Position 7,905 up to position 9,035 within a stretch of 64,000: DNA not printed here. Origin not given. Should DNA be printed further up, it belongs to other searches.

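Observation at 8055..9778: dsrE-dsrF-dsrH (tusD/C/B-like) operon translationally coupled to an E1-like ThiF/MoeB gene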

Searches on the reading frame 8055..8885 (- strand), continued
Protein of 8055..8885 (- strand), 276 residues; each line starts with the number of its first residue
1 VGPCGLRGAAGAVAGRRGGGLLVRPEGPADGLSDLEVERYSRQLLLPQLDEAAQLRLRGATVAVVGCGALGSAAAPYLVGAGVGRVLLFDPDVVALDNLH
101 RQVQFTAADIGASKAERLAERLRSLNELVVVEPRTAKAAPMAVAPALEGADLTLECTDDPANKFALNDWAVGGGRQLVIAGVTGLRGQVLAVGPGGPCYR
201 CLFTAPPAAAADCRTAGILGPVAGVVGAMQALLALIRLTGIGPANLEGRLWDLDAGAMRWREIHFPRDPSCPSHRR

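Call 71: find_related_loci(query=P0091, collection=metagenome_contigs, flank=4000)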
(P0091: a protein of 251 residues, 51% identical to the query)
Query P0091 (251 aa) in metagenome_contigs; peptide patterns used: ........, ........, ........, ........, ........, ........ (x = any residue, [..] = any of these).
304 stretches matched a pattern; 68 encode a relative of the query (tblastn E <= 1e-3); 68 distinct loci.
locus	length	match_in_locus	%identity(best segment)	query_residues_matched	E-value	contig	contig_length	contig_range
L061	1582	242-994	88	1-251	3e-147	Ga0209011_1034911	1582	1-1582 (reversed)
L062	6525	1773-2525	80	1-251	9e-132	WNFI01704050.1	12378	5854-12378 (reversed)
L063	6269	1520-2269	83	2-251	1e-130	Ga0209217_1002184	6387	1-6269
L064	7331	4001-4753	82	1-251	1e-125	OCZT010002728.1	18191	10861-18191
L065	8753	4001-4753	80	1-251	5e-122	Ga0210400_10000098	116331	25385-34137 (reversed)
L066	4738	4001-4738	82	1-246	3e-121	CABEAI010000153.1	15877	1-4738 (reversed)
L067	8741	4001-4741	55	1-243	9e-73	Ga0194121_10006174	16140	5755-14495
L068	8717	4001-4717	54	3-241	2e-70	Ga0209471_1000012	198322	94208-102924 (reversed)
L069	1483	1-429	89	109-251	1e-73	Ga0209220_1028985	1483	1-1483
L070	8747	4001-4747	48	3-243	3e-68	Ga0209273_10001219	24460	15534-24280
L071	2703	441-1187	48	3-243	4e-68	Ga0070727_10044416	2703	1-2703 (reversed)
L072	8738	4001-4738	50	1-243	4e-67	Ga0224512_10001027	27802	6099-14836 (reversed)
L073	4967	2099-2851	48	1-243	7e-67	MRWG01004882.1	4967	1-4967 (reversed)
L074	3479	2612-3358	48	3-243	5e-67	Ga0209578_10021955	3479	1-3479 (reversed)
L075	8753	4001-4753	45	1-243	5e-66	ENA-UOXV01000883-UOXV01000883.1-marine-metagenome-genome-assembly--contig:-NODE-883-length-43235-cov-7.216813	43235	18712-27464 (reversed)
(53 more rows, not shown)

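Call 75: search_protein_families(library=ncbifam, proteins=[L068:3132-3992:+, L068:1361-2179:+, L068:3989-4762:+, L068:855-1346:+, L068:2186-2479:+, L068:2476-2829:+, L068:2826-3125:+], max_evalue=0.05)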
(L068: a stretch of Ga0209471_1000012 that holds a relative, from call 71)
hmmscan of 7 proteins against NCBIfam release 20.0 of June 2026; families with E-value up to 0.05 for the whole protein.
L068:3132-3992:+ (286 aa): 5 families
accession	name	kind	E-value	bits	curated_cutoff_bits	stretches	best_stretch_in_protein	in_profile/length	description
TIGR00268.2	TIGR00268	equivalog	3.2e-85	285.5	150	1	14-272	2-259/259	ATP-dependent sacrificial sulfur transferase LarE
NF010588.0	PRK13981.1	equivalog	0.00041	18.9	479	1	26-89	286-350/546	NAD+ synthase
NF010587.0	PRK13980.1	equivalog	0.0011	18.3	255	1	18-90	22-97/267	NAD+ synthase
NF002048.0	PRK00876.1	subfamily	0.028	13.2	313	1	16-89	29-97/330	NAD(+) synthase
TIGR00884.1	guaA_Cterm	equivalog_domain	0.033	13.5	338.75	0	11-57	3-48/310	glutamine-hydrolyzing GMP synthase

L068:1361-2179:+ (272 aa): 25 families
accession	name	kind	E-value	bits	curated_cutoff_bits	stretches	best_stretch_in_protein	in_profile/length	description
NF006444.0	PRK08762.1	equivalog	6.2e-112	374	449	1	5-263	122-384/387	molybdopterin-synthase adenylyltransferase MoeB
NF005902.0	PRK07878.1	equivalog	3.9e-100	335.5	647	1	2-264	14-275/392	adenylyltransferase/sulfurtransferase MoeZ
NF005646.0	PRK07411.1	equivalog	1.4e-97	327.3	633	1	3-269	11-272/390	molybdopterin-synthase adenylyltransferase MoeB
NF047750.1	SAMPActivE1UbaA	equivalog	4.6e-97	324.6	450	1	6-258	8-261/270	SAMP-activating enzyme E1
NF004281.0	PRK05690.1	subfamily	1.5e-86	289.7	266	1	2-247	4-249/250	molybdopterin-synthase adenylyltransferase MoeB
TIGR02356.1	adenyl_thiF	equivalog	7.6e-69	231.2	275.25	1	10-211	1-203/203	thiazole biosynthesis adenylyltransferase ThiF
NF004111.0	PRK05600.1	equivalog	3.3e-67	227.2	437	1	4-239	15-254/371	ThiF family adenylyltransferase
TIGR02355.1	moeB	equivalog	8e-64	215.3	376.55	1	7-246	1-240/240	molybdopterin-synthase adenylyltransferase MoeB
NF006204.0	PRK08328.1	equivalog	1.4e-54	185.1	339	1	4-233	3-227/231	hypothetical protein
NF009123.0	PRK12475.1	subfamily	7.9e-42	143.7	510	1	9-255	3-252/338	MoeB/ThiF family adenylyltransferase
NF006395.0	PRK08644.1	equivalog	7.7e-25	87.8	159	1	19-150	19-151/215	sulfur carrier protein ThiS adenylyltransferase ThiF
NF006077.0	PRK08223.1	equivalog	8.8e-23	80.7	266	1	17-165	15-165/296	hypothetical protein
TIGR02354.1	thiF_fam2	equivalog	2.3e-19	70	152.2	1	25-140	16-130/200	thiamine biosynthesis protein ThiF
NF011424.0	PRK14851.1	subfamily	2.1e-18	65.7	1170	1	8-140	23-156/679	hypothetical protein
NF011425.0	PRK14852.1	equivalog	6.7e-18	64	1337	1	17-167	319-471/989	hypothetical protein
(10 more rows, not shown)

L068:3989-4762:+ (257 aa): 29 families (the best 25 are shown)
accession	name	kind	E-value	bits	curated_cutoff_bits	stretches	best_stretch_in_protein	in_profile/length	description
NF006444.0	PRK08762.1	equivalog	6.8e-96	321.2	449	1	7-252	122-371/387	molybdopterin-synthase adenylyltransferase MoeB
NF047750.1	SAMPActivE1UbaA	equivalog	9.6e-84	280.9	450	1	1-250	1-250/270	SAMP-activating enzyme E1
NF004281.0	PRK05690.1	subfamily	6.6e-83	277.8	266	1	2-249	2-249/250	molybdopterin-synthase adenylyltransferase MoeB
NF005902.0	PRK07878.1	equivalog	4e-77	259.7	647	1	3-249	13-264/392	adenylyltransferase/sulfurtransferase MoeZ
NF005646.0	PRK07411.1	equivalog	4.1e-77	259.9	633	1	5-247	11-254/390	molybdopterin-synthase adenylyltransferase MoeB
TIGR02356.1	adenyl_thiF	equivalog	2.5e-70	236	275.25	1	12-213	1-203/203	thiazole biosynthesis adenylyltransferase ThiF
NF004111.0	PRK05600.1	equivalog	9.6e-65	219.1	437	1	6-248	15-261/371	ThiF family adenylyltransferase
TIGR02355.1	moeB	equivalog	2.1e-62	210.7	376.55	1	9-248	1-240/240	molybdopterin-synthase adenylyltransferase MoeB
NF006204.0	PRK08328.1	equivalog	3.1e-43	148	339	1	6-229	3-221/231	hypothetical protein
NF009123.0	PRK12475.1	subfamily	6e-39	134.2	510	1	11-249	3-244/338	MoeB/ThiF family adenylyltransferase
NF006395.0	PRK08644.1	equivalog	1.6e-25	90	159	1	16-146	14-143/215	sulfur carrier protein ThiS adenylyltransferase ThiF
NF006077.0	PRK08223.1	equivalog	1.5e-23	83.2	266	1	22-176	18-174/296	hypothetical protein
TIGR02354.1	thiF_fam2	equivalog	2.8e-20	73.1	152.2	1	14-143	4-131/200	thiamine biosynthesis protein ThiF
NF011425.0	PRK14852.1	equivalog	5.3e-19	67.6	1337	1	13-181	315-483/989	hypothetical protein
NF011424.0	PRK14851.1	subfamily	4.3e-16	58.1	1170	1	11-171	24-184/679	hypothetical protein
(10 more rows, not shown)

L068:855-1346:+ (163 aa): 7 families
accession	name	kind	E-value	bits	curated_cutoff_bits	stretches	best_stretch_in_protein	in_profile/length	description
TIGR00738.1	rrf2_super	superfamily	2.3e-33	114.9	73.3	1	13-142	2-131/132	Rrf2 family transcriptional regulator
NF047409.1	Cys_reg_CymR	equivalog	8.2e-24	84.3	195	1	12-148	1-130/139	cysteine metabolism transcriptional regulator CymR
TIGR02010.1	IscR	equivalog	5.3e-21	74.9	207.55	1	13-145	2-133/135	Fe-S cluster assembly transcriptional regulator IscR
TIGR02944.1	suf_reg_Xantho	equivalog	8.2e-19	68.3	110.65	1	12-141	2-130/130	SUF system Fe-S cluster assembly regulator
NF008886.0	PRK11920.1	equivalog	6.3e-17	61.7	193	1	13-147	2-136/153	iron-responsive transcriptional regulator RirA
NF008110.0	PRK10857.1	equivalog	4.1e-15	55.9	275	1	13-117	2-105/164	Fe-S cluster assembly transcriptional regulator IscR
NF008240.0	PRK11014.1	equivalog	2.3e-10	40.6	182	1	17-145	6-131/141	nitric oxide-sensing transcriptional repressor NsrR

L068:2186-2479:+ (97 aa): 0 families

L068:2476-2829:+ (117 aa): 0 families

L068:2826-3125:+ (99 aa): 0 families

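Call 85: search_protein_families(library=pfam, proteins=[L068:128-823:-, L068:4768-5205:-, L068:5224-6873:-, L068:6517-7251:+, L068:7265-8047:+, L064:2945-3172:+, L060:5776-6567:+, L020:3620-4063:+, L020:9728-10669:+], max_evalue=0.01)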
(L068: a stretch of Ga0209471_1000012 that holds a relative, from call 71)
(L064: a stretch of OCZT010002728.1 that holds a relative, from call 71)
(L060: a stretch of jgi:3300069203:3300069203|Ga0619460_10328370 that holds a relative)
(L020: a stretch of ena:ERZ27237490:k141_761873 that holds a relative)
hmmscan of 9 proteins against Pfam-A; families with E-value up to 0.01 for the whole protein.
L068:128-823:- (231 aa): 1 family
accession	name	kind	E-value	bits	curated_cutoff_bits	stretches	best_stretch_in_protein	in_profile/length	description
PF04893.22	Yip1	-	6.1e-07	29.9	28.6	1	38-217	2-172/173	Yip1 domain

L068:4768-5205:- (145 aa): 3 families
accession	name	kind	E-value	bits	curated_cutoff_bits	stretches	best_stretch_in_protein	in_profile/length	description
PF00027.35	cNMP_binding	-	9.5e-18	64.4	27.5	1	35-114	3-87/89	Cyclic nucleotide-binding domain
PF07883.17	Cupin_2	-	0.00016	21.8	27.2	1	35-78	4-46/70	Cupin domain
PF05899.18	Cupin_3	-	0.0034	17.5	23.5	1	47-78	24-54/74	EutQ-like cupin domain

L068:5224-6873:- (549 aa): 2 families
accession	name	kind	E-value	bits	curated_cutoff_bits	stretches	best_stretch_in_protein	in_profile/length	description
PF00211.25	Guanylate_cyc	-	8.2e-10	39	21.9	1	387-535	4-172/183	Adenylate and Guanylate cyclase catalytic domain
PF16701.10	Ad_Cy_reg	-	0.00029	21.2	28.6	1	237-313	59-137/186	Adenylate cyclase regulatory domain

L068:6517-7251:+ (244 aa): 1 family
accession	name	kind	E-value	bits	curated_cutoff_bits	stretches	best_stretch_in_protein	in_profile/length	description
PF00990.26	GGDEF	-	1.2e-22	80.8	23.8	1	98-234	1-144/161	Diguanylate cyclase, GGDEF domain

L068:7265-8047:+ (260 aa): 1 family
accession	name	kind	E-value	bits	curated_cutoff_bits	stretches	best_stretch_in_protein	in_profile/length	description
PF04335.19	VirB8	-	0.0081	16.4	23.2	0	75-154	9-88/213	VirB8 protein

L064:2945-3172:+ (75 aa): 0 families

L060:5776-6567:+ (263 aa): 2 families
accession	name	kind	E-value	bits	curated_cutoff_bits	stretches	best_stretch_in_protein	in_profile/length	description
PF00378.25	ECH_1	-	2.3e-50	171.7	27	1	10-261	2-249/251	Enoyl-CoA hydratase/isomerase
PF16113.10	ECH_2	-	1.1e-35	124.1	27.2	1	16-199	3-186/335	Enoyl-CoA hydratase/isomerase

L020:3620-4063:+ (147 aa): 1 family
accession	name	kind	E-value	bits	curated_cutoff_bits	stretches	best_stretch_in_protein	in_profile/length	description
PF02082.26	Rrf2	-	2.9e-32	112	30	1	2-128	4-131/132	Iron-dependent Transcriptional regulator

L020:9728-10669:+ (313 aa): 7 families
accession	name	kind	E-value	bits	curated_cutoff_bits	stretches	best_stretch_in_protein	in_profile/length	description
PF07728.20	AAA_5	-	3.2e-13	50.3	22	1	57-207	1-139/139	AAA domain (dynein-related subfamily)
PF00004.35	AAA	-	6.6e-10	40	21.2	1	58-207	1-123/131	ATPase family associated with various cellular activities (AAA)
PF07726.17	AAA_3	-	6.9e-07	29.6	27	0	147-195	65-112/131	ATPase family associated with various cellular activities (AAA)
PF13401.12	AAA_22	-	2.9e-06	28.1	27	1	55-169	5-109/130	AAA domain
PF13191.12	AAA_16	-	5e-05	24.3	32.6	1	55-170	22-158/167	AAA ATPase domain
PF12774.13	AAA_6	-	0.00021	20.8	25.2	1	59-96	36-73/327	Hydrolytic ATP binding site of dynein motor region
PF07724.20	AAA_2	-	0.00024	21.6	27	0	145-198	76-128/166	AAA domain (Cdc48 subfamily)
